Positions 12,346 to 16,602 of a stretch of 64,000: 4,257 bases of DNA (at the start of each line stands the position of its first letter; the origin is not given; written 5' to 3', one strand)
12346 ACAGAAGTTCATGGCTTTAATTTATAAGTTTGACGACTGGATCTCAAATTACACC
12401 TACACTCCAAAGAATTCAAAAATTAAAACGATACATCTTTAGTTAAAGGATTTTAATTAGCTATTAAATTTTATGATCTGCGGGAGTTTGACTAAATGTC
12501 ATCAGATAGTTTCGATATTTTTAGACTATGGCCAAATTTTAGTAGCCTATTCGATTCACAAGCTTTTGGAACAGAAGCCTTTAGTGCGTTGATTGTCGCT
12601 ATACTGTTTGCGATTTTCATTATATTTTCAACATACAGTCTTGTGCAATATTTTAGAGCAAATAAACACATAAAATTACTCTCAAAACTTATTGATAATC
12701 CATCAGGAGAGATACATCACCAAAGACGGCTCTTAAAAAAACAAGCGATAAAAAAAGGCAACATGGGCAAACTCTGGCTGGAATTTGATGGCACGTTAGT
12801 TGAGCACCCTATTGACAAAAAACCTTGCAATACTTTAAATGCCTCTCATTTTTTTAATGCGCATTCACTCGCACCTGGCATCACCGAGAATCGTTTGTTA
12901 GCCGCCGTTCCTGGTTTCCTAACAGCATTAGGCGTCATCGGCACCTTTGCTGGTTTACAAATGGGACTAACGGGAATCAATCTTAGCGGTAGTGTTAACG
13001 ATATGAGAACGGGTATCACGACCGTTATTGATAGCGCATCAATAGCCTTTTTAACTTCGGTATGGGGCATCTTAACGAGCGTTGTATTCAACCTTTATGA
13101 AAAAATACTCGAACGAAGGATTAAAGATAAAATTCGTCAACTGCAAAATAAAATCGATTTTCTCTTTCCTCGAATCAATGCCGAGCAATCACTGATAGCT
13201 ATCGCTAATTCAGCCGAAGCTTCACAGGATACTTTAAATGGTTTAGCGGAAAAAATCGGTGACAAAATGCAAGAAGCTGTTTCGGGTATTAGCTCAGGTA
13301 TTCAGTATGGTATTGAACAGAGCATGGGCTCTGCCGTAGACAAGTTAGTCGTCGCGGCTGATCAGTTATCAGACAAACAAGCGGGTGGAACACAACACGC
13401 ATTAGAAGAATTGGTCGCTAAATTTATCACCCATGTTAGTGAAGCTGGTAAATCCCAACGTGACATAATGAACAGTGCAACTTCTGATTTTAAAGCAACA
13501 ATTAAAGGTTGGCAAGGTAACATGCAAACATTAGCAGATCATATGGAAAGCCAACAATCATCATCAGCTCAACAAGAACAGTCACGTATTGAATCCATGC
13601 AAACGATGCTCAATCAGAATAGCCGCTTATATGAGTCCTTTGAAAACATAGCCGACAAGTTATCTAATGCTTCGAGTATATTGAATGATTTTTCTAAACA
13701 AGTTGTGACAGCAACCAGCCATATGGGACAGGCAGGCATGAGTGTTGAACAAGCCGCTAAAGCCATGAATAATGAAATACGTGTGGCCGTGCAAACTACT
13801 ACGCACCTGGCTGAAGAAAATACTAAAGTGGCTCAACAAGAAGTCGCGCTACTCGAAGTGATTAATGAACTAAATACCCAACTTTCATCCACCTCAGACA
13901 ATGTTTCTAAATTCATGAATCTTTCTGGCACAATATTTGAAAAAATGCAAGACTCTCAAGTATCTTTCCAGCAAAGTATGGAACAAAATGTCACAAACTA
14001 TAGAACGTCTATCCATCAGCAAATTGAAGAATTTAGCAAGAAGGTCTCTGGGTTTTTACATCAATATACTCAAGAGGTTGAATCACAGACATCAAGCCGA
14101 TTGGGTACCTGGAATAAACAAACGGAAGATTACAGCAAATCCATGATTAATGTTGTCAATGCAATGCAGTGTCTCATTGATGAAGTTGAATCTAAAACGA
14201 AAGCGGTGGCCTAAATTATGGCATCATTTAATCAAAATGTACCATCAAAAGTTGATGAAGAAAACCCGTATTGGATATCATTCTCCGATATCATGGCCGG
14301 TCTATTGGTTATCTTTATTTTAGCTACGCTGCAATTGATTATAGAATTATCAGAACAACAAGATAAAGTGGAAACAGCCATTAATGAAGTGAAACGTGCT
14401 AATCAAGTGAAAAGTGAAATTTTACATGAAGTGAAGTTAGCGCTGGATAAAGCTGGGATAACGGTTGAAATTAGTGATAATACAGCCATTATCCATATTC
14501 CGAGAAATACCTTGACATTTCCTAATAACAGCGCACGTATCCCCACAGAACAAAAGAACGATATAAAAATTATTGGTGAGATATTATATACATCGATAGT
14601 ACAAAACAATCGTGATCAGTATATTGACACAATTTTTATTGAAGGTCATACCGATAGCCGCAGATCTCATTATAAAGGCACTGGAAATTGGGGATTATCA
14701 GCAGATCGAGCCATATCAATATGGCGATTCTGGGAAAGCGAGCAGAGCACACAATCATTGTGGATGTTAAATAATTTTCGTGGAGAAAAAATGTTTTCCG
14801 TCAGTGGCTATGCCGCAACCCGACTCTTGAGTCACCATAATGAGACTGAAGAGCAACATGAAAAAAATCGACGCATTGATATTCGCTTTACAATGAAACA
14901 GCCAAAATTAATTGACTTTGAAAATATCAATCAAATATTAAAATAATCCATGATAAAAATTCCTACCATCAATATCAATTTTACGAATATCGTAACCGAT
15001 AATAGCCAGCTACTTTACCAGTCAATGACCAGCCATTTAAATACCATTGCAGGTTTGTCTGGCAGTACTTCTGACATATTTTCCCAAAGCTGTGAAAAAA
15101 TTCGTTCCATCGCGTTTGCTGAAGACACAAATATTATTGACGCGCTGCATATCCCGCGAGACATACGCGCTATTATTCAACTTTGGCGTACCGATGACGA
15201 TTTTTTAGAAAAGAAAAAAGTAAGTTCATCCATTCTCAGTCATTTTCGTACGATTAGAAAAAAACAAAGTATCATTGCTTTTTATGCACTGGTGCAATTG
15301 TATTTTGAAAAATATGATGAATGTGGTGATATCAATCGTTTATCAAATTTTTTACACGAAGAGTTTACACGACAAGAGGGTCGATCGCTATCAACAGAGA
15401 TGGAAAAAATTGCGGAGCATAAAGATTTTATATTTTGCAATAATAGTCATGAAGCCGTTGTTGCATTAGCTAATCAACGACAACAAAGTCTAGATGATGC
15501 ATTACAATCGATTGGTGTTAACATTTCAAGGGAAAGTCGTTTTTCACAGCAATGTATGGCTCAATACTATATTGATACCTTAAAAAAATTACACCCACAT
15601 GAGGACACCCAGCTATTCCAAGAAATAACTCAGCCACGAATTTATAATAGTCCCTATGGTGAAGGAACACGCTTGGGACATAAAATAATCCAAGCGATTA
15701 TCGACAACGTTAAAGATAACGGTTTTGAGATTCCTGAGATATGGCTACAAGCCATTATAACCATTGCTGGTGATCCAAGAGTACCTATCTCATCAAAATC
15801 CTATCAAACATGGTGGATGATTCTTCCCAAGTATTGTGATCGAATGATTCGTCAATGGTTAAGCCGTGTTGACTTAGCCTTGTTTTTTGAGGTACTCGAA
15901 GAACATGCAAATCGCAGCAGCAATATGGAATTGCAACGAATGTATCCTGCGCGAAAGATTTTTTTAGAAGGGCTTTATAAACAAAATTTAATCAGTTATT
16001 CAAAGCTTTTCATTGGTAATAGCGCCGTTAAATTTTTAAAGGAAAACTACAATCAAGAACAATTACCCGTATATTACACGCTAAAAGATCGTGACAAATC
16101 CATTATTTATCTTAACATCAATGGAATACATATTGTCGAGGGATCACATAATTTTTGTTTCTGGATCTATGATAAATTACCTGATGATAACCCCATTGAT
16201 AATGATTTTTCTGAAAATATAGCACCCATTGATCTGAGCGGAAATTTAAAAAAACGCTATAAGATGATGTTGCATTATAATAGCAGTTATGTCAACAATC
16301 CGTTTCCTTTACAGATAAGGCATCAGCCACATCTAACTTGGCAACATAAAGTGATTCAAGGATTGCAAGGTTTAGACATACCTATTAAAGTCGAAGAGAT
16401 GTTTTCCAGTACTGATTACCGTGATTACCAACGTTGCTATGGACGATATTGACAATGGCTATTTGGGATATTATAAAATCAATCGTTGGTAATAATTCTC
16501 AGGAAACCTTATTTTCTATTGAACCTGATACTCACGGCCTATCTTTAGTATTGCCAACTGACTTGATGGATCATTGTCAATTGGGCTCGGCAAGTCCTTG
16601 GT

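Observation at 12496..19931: Complete Zorya type I-like anti-phage operon (zorA-zorB-zorC-zorD) on an AT-rich island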

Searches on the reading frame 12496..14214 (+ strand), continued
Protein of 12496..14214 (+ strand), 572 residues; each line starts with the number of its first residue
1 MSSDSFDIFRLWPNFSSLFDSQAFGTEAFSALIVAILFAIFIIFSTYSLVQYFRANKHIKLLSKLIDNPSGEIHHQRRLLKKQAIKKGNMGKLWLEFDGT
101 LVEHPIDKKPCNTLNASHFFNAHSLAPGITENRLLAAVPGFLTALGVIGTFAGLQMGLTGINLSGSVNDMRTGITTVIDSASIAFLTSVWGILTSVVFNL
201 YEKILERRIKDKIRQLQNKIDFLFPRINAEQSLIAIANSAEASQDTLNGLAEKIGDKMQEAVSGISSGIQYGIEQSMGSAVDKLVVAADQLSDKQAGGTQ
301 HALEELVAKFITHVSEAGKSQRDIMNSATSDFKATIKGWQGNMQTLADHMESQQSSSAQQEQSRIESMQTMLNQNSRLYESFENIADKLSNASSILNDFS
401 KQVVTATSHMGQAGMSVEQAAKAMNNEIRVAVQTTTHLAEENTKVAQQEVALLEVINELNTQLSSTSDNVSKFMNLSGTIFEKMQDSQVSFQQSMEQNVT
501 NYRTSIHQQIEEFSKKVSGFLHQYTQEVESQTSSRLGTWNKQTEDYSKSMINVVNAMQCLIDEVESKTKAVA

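Call 65: predict_structure(alignment_id=A1)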
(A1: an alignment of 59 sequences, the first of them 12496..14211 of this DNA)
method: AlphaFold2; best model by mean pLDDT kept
length: 572 residues; sequences in the alignment: 59
mean_pLDDT: 72.8   pTM: 0.47
mean pLDDT of the five models: 72.8, 70.0, 66.7, 66.1, 61.6
residues with pLDDT >= 90: 149; 70-90: 178; 50-70: 174; < 50: 71
segments of 3 or more residues with pLDDT < 50: 264-307, 399-414
pLDDT, mean of each block of 10 residues (from residue 1): 68 90 85 95 97 96 82 78 89 93 86 92 92 91 95 92 90 91 93 97 96 96 85 66 68 70 47 37 40 37 46 58 59 59 59 57 59 62 59 48 37 52 68 71 73 74 74 69 73 78 77 72 68 70 70 69 62 48
secondary structure, 60 per line:
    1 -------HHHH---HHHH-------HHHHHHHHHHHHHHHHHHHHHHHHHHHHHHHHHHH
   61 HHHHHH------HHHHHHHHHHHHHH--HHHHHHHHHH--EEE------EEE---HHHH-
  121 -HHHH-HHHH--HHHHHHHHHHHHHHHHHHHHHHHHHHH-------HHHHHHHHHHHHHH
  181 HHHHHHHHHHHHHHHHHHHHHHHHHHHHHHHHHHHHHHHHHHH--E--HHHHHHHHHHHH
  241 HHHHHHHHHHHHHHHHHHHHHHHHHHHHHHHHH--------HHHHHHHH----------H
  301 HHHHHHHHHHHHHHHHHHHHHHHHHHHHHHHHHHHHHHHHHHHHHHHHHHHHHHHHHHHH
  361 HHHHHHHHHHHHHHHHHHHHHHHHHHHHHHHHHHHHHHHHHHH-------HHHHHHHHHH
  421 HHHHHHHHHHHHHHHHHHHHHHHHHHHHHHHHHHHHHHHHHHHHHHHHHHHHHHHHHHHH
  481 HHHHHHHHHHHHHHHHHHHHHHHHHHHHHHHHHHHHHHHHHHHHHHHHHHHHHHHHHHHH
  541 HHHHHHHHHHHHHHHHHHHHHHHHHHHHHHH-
elements in order: H8-11 H15-18 H26-66 H73-86 H89-98 E101-103 E110-112 H116-119 H122-125 H127-130 H133-159 H167-223 H229-273 H282-289 H300-403 H411-571

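Call 67: fold_search(model_id=the predicted structure, library=pdb)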
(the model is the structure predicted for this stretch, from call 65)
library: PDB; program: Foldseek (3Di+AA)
matches with E <= 10: 336; with E <= 0.001: 6
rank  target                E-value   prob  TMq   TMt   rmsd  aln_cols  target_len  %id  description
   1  8vvn_C                3.8e-15  1.00  0.36  0.84   2.7       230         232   44  Cryo-EM structure of a type I ZorAB complex from Shewanella sp. strain ANA-3 (released 2025-02-05)
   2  8vvn_D                9.0e-15  1.00  0.36  0.86   2.4       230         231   44  Cryo-EM structure of a type I ZorAB complex from Shewanella sp. strain ANA-3 (released 2025-02-05)
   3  8qyd_A                2.0e-09  1.00  0.33  0.63  11.5       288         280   18  Zorya anti-bacteriophage defense system ZorAB (released 2024-11-06)
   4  8qyk_A                2.3e-09  1.00  0.33  0.66   8.5       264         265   18  Zorya anti-bacteriophage defense system ZorAB, ZorA delta_359-592, ZorA tail middle deletion. (released 2024-11-06)
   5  8qyh_A                2.7e-09  1.00  0.33  0.65   9.0       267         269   18  Zorya anti-bacteriophage defense system ZorAB ZorA E86A_E89A, Calcium binding site mutation (released 2024-11-06)
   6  8qyy_A                1.6e-08  1.00  0.33  0.71   6.3       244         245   19  Zorya anti-bacteriophage defense system ZorAB, ZorA delta_435-729, ZorA tail tip deletion. (released 2024-11-06)
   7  5sv0_F                1.1e-03  1.00  0.24  0.48   7.3       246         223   12  Structure of the ExbB/ExbD complex from E. coli at pH 7.0 (released 2016-09-28)
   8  5sv0_I                1.1e-03  1.00  0.24  0.49   7.2       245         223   12  Structure of the ExbB/ExbD complex from E. coli at pH 7.0 (released 2016-09-28)
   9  8vlw_B                1.4e-03  1.00  0.21  0.41   7.4       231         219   17  TolQ-TolR inner membrane protein complex from Acinetobacter baumannii (released 2025-01-15)
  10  5sv0_G                1.5e-03  1.00  0.24  0.48   7.4       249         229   14  Structure of the ExbB/ExbD complex from E. coli at pH 7.0 (released 2016-09-28)
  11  9avi_A                2.1e-03  1.00  0.21  0.44   7.4       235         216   16  TolQ inner membrane protein from Acinetobacter baumannii (released 2025-01-22)
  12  9kpz_B                2.1e-03  1.00  0.20  0.37   8.3       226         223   15  Structure of TolQRA complex at pH 5.4 from E.coli (released 2026-03-04)
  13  9ddm_C                2.4e-03  1.00  0.19  0.36   8.3       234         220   13  E. coli TolAQR conformation I (released 2025-07-09)
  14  9kpz_C                2.7e-03  1.00  0.20  0.38   8.4       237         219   13  Structure of TolQRA complex at pH 5.4 from E.coli (released 2026-03-04)
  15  5sv0_D                2.8e-03  1.00  0.21  0.42   7.6       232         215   15  Structure of the ExbB/ExbD complex from E. coli at pH 7.0 (released 2016-09-28)
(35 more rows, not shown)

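Call 70: search_dna_similar(query=window:12496-14211:+, collection=plasmids, mode=protein, max_rows=12)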
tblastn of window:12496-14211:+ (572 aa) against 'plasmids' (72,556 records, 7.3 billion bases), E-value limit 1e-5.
Records with a match: 24; places in all: 24; records where one place covers at least 80% of the query: 1.
Best place of each record, by identity: <60% 24.
By first word of the organism name: Klebsiella 20; Pseudomonas 1; Nostoc 1; Polaromonas 1; Escherichia 1.
By predicted mobility (MOB-suite, as given by PLSDB): non-mobilizable 14; mobilizable 7; conjugative 3.
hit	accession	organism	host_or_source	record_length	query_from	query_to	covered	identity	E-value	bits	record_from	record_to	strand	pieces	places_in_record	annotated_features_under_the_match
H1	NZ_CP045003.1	Pseudomonas aeruginosa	Homo sapiens,single cell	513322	47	567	91%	31.5%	9e-59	281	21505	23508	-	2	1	zorA: anti-phage ZorAB system protein ZorA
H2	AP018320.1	Nostoc sp. HK-01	-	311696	47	316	47%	27.6%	7e-7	60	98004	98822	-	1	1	hypothetical protein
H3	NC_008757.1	Polaromonas naphthalenivorans CJ2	-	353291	47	338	51%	23.6%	8e-7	60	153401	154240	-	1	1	zorA: anti-phage ZorAB system protein ZorA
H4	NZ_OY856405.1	Klebsiella pneumoniae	Homo sapiens,human urine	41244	52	314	46%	20.7%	4e-8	64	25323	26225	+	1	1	zorA1: type I Zorya anti-phage system protein ZorA1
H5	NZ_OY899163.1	Klebsiella pneumoniae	Homo sapiens,human abdominal fluid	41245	52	314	46%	20.7%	4e-8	64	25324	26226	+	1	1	zorA1: type I Zorya anti-phage system protein ZorA1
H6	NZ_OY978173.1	Klebsiella pneumoniae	Homo sapiens,human urine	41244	52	314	46%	20.7%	4e-8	64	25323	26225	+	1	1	zorA1: type I Zorya anti-phage system protein ZorA1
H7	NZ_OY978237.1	Klebsiella pneumoniae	Homo sapiens,human blood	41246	52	314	46%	20.7%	4e-8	64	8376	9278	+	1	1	zorA1: type I Zorya anti-phage system protein ZorA1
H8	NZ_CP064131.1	Klebsiella pneumoniae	Aratinga solstitialis,feces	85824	52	314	46%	20.7%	4e-8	64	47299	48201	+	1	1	zorA1: type I Zorya anti-phage system protein ZorA1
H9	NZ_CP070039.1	Klebsiella pneumoniae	Homo sapiens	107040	52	314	46%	20.7%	4e-8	64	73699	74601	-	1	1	zorA1: type I Zorya anti-phage system protein ZorA1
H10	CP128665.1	Klebsiella pneumoniae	Homo sapiens,urine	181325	52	314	46%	20.7%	4e-8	64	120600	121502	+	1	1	zorA1: type I Zorya anti-phage system protein ZorA1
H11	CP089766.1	Klebsiella pneumoniae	Homo sapiens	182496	52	314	46%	20.7%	4e-8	64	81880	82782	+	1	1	zorA: anti-phage defense ZorAB system protein ZorA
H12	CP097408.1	Klebsiella pneumoniae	Homo sapiens,blood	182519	52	314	46%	20.7%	4e-8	64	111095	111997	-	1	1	zorA: anti-phage defense ZorAB system protein ZorA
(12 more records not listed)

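Call 71: search_protein_families(library=ncbifam, proteins=[window:12496-14211:+], max_evalue=1e-10)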
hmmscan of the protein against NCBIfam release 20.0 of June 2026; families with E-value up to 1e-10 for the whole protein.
window:12496-14211:+ (572 aa): 4 families
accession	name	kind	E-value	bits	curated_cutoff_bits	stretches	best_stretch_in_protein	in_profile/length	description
NF033915.0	antiphage_ZorA_2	subfamily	1.8e-104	349.8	100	1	32-405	2-375/383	anti-phage ZorAB system protein ZorA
NF033916.0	antiphage_ZorA_3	subfamily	9.5e-21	74.2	250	1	113-246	2-134/509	anti-phage ZorAB system protein ZorA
NF033914.0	antiphage_ZorA_1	subfamily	4.2e-20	71.6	190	1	34-219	10-195/619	anti-phage ZorAB system protein ZorA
NF041794.1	1_anti-phage_ZorA1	equivalog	6.5e-14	51.3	750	1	33-243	23-239/729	type I Zorya anti-phage system protein ZorA1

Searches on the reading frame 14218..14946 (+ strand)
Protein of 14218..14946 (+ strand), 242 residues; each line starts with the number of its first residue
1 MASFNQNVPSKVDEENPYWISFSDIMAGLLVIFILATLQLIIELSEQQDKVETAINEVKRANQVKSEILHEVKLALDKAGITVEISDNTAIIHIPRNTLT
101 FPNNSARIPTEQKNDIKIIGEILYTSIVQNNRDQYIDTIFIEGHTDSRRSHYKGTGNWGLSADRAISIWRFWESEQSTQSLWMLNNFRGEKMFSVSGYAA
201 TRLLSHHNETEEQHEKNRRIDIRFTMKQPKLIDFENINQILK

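Call 3: search_protein_families(library=padloc, proteins=[window:14218-14946:+])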
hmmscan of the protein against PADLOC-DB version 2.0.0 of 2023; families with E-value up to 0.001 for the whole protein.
window:14218-14946:+ (242 aa): 7 families
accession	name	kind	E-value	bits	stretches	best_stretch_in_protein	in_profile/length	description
PDLC00608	ZorB1|ZorB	-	5.4e-89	295.7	1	7-239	6-240/243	MotB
PDLC00610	ZorB1|ZorB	-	5.9e-50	168.2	1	9-238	7-248/254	MotB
PDLC00612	ZorB1|ZorB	-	1.6e-37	127.7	1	43-237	78-277/293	MotB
PDLC00609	ZorB1|ZorB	-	2.1e-33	113.8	1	7-233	7-223/232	MotB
PDLC00641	ZorB2|ZorB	-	6.8e-24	82.8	1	11-231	9-229/238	MotB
PDLC00611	ZorB1|ZorB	-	4.1e-19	67.2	1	10-226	12-215/240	MotB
PDLC00651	ZorB3|ZorB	-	8.8e-13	46.3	1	8-224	5-202/215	MotB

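Call 4: search_protein_families(library=pfam, proteins=[window:14218-14946:+], max_evalue=0.01)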
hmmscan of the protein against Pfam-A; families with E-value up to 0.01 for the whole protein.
window:14218-14946:+ (242 aa): 1 family
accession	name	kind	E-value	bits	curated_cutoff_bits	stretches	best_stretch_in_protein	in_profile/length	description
PF00691.25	OmpA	-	1.2e-12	48.4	27.2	1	100-216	1-96/98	OmpA family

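Call 21: search_solved_structures(query=window:14218-14943:+, show_alignments=1, max_evalue=0.001)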
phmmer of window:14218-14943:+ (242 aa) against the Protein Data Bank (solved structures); distinct sequences matched with E-value up to 0.001: 6.
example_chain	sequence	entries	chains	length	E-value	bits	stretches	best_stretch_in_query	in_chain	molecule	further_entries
8vvn_B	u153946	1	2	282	1.4e-72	247.3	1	10-238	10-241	Chemotaxis protein MotB-related protein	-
9ljk_A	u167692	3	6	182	2.7e-06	30.5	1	137-224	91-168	Flagellar motor protein MotS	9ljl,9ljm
8qyd_F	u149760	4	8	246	1.6e-05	28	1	13-224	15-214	Membrane protein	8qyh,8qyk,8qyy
8vvi_A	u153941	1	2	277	0.00029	23.8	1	13-152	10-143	Motility protein B-like N-terminal domain-containing protein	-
8ucs_A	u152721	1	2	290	0.00065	22.7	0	66-236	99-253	OmpA family protein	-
6ysf_A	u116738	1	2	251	0.00072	22.6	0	66-228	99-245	Chemotaxis motB protein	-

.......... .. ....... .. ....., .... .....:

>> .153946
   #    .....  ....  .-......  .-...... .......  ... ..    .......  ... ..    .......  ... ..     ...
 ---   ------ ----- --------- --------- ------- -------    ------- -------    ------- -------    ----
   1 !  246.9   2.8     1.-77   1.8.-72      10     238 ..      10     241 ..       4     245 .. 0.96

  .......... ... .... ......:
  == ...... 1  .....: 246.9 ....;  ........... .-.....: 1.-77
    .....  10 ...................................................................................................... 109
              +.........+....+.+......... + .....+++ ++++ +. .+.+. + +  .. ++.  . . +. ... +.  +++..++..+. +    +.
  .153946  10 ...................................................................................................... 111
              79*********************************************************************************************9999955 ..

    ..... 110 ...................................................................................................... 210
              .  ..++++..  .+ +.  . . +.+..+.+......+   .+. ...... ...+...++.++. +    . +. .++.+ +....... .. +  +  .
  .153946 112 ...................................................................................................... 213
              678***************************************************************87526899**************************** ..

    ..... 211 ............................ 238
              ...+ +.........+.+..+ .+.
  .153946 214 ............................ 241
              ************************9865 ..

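Call 71: search_protein_families(library=ncbifam, proteins=[window:14218-14943:+], max_evalue=1e-10)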
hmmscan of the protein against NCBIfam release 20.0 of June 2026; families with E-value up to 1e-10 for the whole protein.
window:14218-14943:+ (242 aa): 5 families
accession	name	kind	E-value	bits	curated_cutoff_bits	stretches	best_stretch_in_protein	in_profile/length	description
NF006508.0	PRK08944.1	subfamily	4.9e-15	55.6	259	1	51-233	134-296/304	MotB family protein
NF005382.1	PRK06925.1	equivalog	3.1e-11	44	264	1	46-222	60-221/225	flagellar motor protein MotS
NF005195.1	PRK06667.1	equivalog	4.2e-11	43.1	300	1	101-223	126-234/241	flagellar motor protein MotB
NF041788.1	anti-phage_ZorB1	equivalog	7.3e-11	42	400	0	10-168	12-163/243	type I Zorya anti-phage system protein ZorB1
NF006547.1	PRK09040.1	equivalog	8.1e-11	41.7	194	0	10-225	5-201/213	hypothetical protein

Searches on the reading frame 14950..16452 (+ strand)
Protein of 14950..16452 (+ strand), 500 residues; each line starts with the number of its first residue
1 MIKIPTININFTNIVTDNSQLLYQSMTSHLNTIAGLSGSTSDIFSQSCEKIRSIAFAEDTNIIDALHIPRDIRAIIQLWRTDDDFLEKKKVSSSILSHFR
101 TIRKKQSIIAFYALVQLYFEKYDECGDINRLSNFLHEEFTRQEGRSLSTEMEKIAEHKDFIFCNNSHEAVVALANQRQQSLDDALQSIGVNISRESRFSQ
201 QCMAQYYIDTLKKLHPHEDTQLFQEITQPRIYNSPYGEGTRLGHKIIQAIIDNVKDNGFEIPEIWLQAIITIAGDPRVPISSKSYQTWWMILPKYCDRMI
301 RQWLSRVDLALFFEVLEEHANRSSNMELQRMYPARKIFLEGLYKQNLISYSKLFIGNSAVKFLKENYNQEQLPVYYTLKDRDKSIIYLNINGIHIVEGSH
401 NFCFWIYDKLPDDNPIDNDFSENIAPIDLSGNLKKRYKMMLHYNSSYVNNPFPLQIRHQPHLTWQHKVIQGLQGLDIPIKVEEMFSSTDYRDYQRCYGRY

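Call 3: search_protein_families(library=padloc, proteins=[window:14950-16452:+])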
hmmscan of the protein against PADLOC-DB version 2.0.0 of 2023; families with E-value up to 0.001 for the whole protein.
window:14950-16452:+ (500 aa): 6 families
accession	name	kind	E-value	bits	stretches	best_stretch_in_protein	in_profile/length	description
PDLC00617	ZorC1|ZorC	-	1.3e-118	395.2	1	4-498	5-478/483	EH signature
PDLC00623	ZorC1|ZorC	-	2.1e-73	246.1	1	23-498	21-494/687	EH signature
PDLC00619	ZorC1|ZorC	-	3.3e-16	57.1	1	106-411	104-398/437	EH signature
PDLC00622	ZorC1|ZorC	-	7.5e-10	36.3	1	260-403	270-401/462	EH signature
PDLC00626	ZorC1|ZorC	-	9.3e-10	36.3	1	74-368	73-348/458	EH signature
PDLC00621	ZorC1|ZorC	-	9.5e-06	23.1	1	267-408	269-410/467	EH signature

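Call 4: search_protein_families(library=pfam, proteins=[window:14950-16452:+], max_evalue=0.01)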
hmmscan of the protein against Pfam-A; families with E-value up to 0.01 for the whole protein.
window:14950-16452:+ (500 aa): 1 family
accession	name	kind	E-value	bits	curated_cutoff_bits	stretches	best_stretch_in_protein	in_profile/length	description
PF15611.11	EH_Signature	-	3e-56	192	27.5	1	24-469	2-421/423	EH_Signature domain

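Call 22: search_solved_structures(query=window:14950-16449:+, show_alignments=1, max_evalue=0.01)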
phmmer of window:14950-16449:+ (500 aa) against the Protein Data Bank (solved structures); distinct sequences matched with E-value up to 0.01: 0.

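Call 71: search_protein_families(library=ncbifam, proteins=[window:14950-16449:+], max_evalue=1e-10)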
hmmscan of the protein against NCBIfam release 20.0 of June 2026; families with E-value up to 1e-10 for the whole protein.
window:14950-16449:+ (500 aa): 0 families
